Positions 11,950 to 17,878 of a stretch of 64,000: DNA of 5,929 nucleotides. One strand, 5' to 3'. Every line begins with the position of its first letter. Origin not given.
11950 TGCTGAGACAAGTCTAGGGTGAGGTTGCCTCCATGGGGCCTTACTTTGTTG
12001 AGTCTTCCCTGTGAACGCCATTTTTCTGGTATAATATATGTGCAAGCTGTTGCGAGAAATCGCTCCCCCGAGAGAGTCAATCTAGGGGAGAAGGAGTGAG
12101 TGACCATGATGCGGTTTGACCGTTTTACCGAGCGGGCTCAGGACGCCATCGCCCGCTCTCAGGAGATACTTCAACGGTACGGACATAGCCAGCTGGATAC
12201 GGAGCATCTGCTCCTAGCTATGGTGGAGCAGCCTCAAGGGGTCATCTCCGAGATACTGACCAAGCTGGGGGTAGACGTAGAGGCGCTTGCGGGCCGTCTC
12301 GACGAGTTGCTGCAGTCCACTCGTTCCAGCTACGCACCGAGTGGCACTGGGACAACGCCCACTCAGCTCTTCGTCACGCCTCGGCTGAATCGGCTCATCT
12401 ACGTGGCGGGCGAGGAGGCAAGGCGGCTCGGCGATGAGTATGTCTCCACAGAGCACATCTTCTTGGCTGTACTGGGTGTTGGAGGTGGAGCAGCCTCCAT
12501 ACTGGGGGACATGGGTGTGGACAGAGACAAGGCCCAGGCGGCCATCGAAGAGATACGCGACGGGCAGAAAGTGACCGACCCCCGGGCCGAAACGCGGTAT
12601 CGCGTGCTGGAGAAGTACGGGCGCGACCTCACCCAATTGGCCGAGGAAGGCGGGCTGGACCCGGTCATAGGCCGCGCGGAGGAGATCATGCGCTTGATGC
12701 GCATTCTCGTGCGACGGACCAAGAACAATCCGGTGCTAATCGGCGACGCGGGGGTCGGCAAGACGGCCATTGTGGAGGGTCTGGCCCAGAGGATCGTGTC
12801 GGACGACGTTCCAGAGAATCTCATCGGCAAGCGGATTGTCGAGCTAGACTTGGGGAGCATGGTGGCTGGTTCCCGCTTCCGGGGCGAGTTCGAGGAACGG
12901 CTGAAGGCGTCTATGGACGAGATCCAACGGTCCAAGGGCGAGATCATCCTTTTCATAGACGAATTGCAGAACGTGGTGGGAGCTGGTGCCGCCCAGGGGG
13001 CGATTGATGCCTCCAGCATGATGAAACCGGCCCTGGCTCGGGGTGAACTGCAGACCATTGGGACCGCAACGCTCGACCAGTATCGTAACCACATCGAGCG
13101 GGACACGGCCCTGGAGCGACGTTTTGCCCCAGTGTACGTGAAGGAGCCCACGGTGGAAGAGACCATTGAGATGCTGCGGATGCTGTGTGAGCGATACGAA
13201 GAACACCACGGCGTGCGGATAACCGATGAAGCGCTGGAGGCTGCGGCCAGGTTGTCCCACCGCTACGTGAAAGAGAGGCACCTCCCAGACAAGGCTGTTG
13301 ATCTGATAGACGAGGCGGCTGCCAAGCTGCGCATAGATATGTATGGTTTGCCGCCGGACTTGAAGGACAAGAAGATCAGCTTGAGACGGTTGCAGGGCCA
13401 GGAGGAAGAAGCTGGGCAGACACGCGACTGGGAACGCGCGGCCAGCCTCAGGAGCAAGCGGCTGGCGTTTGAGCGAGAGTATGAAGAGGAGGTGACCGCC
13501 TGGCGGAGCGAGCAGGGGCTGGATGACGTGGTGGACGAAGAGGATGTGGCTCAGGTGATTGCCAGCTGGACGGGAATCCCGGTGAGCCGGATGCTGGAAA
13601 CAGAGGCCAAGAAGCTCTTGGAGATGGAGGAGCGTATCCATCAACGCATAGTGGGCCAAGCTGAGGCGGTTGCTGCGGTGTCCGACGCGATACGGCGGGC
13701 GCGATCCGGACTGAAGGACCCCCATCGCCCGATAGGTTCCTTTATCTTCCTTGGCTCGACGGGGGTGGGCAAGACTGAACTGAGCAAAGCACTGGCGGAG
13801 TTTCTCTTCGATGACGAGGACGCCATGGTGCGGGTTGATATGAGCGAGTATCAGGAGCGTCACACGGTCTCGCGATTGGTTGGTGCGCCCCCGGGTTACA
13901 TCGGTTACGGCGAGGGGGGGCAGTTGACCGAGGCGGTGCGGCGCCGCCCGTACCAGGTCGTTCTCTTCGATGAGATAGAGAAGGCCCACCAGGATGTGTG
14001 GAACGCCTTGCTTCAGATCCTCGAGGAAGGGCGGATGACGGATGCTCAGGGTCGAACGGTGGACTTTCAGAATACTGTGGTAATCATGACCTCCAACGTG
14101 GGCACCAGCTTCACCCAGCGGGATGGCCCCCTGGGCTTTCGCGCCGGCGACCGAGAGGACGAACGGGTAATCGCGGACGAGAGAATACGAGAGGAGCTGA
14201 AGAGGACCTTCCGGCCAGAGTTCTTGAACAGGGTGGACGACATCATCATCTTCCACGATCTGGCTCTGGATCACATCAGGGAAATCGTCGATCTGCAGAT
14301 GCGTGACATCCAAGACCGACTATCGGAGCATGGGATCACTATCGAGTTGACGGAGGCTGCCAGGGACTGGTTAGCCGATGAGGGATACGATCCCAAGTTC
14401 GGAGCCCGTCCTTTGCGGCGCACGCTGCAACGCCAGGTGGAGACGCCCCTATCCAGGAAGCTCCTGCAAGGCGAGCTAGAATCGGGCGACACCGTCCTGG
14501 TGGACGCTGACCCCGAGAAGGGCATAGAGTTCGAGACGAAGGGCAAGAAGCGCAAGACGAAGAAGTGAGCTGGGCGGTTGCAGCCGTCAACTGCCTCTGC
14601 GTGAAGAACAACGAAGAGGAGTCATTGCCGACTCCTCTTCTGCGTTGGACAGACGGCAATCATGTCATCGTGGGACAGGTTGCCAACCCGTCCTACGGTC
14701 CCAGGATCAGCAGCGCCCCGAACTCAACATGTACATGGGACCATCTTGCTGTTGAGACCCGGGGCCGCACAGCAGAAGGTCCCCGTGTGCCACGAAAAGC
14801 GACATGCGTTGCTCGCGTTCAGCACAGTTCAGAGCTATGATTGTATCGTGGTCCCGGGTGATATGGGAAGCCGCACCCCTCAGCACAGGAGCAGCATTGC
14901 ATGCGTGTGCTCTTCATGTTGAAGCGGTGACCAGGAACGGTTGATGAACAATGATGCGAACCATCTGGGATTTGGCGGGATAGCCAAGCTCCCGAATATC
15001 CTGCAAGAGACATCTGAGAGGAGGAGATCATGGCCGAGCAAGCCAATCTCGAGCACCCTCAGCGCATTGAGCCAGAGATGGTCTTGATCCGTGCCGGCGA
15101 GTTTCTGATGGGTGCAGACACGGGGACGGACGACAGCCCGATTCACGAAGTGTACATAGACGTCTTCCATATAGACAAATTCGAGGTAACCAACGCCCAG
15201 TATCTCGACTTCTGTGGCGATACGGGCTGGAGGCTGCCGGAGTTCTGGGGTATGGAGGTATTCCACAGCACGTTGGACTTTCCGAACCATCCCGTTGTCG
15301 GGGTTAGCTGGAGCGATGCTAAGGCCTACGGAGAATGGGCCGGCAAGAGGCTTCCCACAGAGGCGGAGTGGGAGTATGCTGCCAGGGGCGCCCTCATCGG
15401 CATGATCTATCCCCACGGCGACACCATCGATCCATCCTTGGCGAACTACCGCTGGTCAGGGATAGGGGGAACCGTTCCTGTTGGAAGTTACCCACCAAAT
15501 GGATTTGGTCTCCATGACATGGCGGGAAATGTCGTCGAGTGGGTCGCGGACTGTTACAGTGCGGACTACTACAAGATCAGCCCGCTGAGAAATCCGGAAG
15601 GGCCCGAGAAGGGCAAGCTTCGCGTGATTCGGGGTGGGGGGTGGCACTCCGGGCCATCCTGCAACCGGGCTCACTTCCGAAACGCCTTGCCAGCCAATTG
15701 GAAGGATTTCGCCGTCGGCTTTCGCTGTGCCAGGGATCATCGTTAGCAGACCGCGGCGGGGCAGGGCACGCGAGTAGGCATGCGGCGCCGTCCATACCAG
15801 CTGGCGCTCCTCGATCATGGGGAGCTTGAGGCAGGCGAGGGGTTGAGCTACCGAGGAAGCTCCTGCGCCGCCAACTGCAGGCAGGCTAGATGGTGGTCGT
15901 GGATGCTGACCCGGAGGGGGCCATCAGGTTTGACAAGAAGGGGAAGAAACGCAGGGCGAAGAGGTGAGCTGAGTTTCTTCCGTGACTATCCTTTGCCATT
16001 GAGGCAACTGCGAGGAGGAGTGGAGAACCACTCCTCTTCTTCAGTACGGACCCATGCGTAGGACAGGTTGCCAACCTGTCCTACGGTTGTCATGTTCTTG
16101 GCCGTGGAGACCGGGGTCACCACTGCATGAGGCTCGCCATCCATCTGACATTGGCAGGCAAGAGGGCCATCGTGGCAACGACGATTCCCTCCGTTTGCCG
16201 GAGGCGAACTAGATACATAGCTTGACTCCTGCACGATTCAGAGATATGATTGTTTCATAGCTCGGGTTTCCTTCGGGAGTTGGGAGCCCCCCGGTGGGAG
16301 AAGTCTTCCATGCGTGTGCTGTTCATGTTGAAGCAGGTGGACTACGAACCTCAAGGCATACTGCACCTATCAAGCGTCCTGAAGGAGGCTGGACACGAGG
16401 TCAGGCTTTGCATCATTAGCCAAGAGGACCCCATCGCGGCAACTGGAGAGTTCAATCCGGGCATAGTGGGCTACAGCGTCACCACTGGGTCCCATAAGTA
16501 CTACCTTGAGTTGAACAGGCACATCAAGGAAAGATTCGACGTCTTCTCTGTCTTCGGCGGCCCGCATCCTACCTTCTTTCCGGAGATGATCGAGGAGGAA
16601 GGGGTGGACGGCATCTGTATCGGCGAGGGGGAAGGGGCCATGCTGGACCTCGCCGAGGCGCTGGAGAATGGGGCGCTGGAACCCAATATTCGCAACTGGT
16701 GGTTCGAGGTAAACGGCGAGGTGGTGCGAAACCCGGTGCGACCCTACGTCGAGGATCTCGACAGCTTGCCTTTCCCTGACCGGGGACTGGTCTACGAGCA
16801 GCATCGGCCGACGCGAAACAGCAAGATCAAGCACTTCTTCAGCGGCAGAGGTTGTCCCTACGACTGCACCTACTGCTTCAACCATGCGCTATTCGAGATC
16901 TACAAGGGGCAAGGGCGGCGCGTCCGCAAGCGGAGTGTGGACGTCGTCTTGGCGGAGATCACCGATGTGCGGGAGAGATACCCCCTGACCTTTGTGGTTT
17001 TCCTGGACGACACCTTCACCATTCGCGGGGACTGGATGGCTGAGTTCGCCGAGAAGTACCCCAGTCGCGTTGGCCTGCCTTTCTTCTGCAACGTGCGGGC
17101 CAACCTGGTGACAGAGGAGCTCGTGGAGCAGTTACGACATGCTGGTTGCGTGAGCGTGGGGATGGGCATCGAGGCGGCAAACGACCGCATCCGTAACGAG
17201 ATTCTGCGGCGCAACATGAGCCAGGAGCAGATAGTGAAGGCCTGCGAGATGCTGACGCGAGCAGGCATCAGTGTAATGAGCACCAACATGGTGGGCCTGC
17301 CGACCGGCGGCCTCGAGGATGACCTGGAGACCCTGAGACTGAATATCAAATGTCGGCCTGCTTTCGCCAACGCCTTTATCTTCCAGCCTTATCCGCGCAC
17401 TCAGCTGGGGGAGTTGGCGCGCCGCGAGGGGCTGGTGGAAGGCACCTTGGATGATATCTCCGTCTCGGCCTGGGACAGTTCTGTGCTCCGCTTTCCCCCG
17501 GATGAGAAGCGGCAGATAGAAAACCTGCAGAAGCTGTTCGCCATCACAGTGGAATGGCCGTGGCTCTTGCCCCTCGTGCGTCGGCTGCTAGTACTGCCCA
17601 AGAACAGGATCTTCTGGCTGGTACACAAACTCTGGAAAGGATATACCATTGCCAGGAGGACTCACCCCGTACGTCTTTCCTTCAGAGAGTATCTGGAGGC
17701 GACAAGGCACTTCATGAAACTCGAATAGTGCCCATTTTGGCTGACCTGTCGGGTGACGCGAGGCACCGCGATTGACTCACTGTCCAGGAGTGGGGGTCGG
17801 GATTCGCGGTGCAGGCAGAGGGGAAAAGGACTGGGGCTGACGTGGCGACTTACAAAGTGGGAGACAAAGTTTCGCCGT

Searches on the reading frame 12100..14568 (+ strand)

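Call 72: search_protein_families(library=pfam, proteins=[window:12100-14568:+], max_evalue=0.00001)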
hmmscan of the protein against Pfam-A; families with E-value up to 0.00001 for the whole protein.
window:12100-14568:+ (822 aa): 10 families
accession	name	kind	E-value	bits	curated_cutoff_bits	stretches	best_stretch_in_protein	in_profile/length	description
PF07724.20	AAA_2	-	7.8e-68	228.1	27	1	543-715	1-166/166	AAA domain (Cdc48 subfamily)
PF17871.7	AAA_lid_9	-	9.8e-32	109.4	22.8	1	351-452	1-102/104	AAA lid domain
PF10431.15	ClpB_D2-small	-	5.6e-31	106.9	21.9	1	721-801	1-81/81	C-terminal, D2-small domain, of ClpB protein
PF02861.25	Clp_N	-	4.9e-29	100.7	20.7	2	103-153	1-52/53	Clp amino terminal domain, pathogenicity island component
PF00004.35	AAA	-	8.2e-17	62.3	21.2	1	212-313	2-93/131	ATPase family associated with various cellular activities (AAA)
PF07728.20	AAA_5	-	5.4e-16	59.3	22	1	548-668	2-124/139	AAA domain (dynein-related subfamily)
PF13191.12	AAA_16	-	2.6e-10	41.5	32.6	0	189-235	2-51/167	AAA ATPase domain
PF13401.12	AAA_22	-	1.2e-09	39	27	0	548-642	8-109/130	AAA domain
PF01637.24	ATPase_2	-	1.9e-07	31.6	33.2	0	192-298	4-128/225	ATPase domain predominantly from Archaea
PF00158.32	Sigma54_activat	-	7.5e-07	29.4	20.2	0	547-664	24-140/168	Sigma-54 interaction domain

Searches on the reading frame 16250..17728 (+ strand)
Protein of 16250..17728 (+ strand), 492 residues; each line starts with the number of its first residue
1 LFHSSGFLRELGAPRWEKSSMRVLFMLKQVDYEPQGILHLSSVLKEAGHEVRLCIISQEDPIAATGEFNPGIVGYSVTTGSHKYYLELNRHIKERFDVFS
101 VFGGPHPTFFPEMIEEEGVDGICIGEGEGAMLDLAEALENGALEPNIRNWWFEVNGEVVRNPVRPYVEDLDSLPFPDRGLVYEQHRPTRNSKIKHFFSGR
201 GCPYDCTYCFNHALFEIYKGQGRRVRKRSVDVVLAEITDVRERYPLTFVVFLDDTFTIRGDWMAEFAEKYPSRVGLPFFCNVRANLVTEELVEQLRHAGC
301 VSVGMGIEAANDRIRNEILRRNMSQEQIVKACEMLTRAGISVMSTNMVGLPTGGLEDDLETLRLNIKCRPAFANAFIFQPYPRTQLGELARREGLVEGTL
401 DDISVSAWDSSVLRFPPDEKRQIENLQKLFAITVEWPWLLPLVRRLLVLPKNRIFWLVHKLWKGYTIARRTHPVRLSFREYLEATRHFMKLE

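Call 72: search_protein_families(library=pfam, proteins=[window:16250-17728:+], max_evalue=0.00001)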
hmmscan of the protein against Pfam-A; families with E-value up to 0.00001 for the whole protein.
window:16250-17728:+ (492 aa): 2 families
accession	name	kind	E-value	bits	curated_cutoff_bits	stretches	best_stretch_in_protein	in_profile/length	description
PF04055.27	Radical_SAM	-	6.9e-26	91.8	29.5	1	199-363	4-164/166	Radical SAM superfamily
PF02310.24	B12-binding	-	1.9e-17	63.7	32.1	1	30-134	10-120/121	B12 binding domain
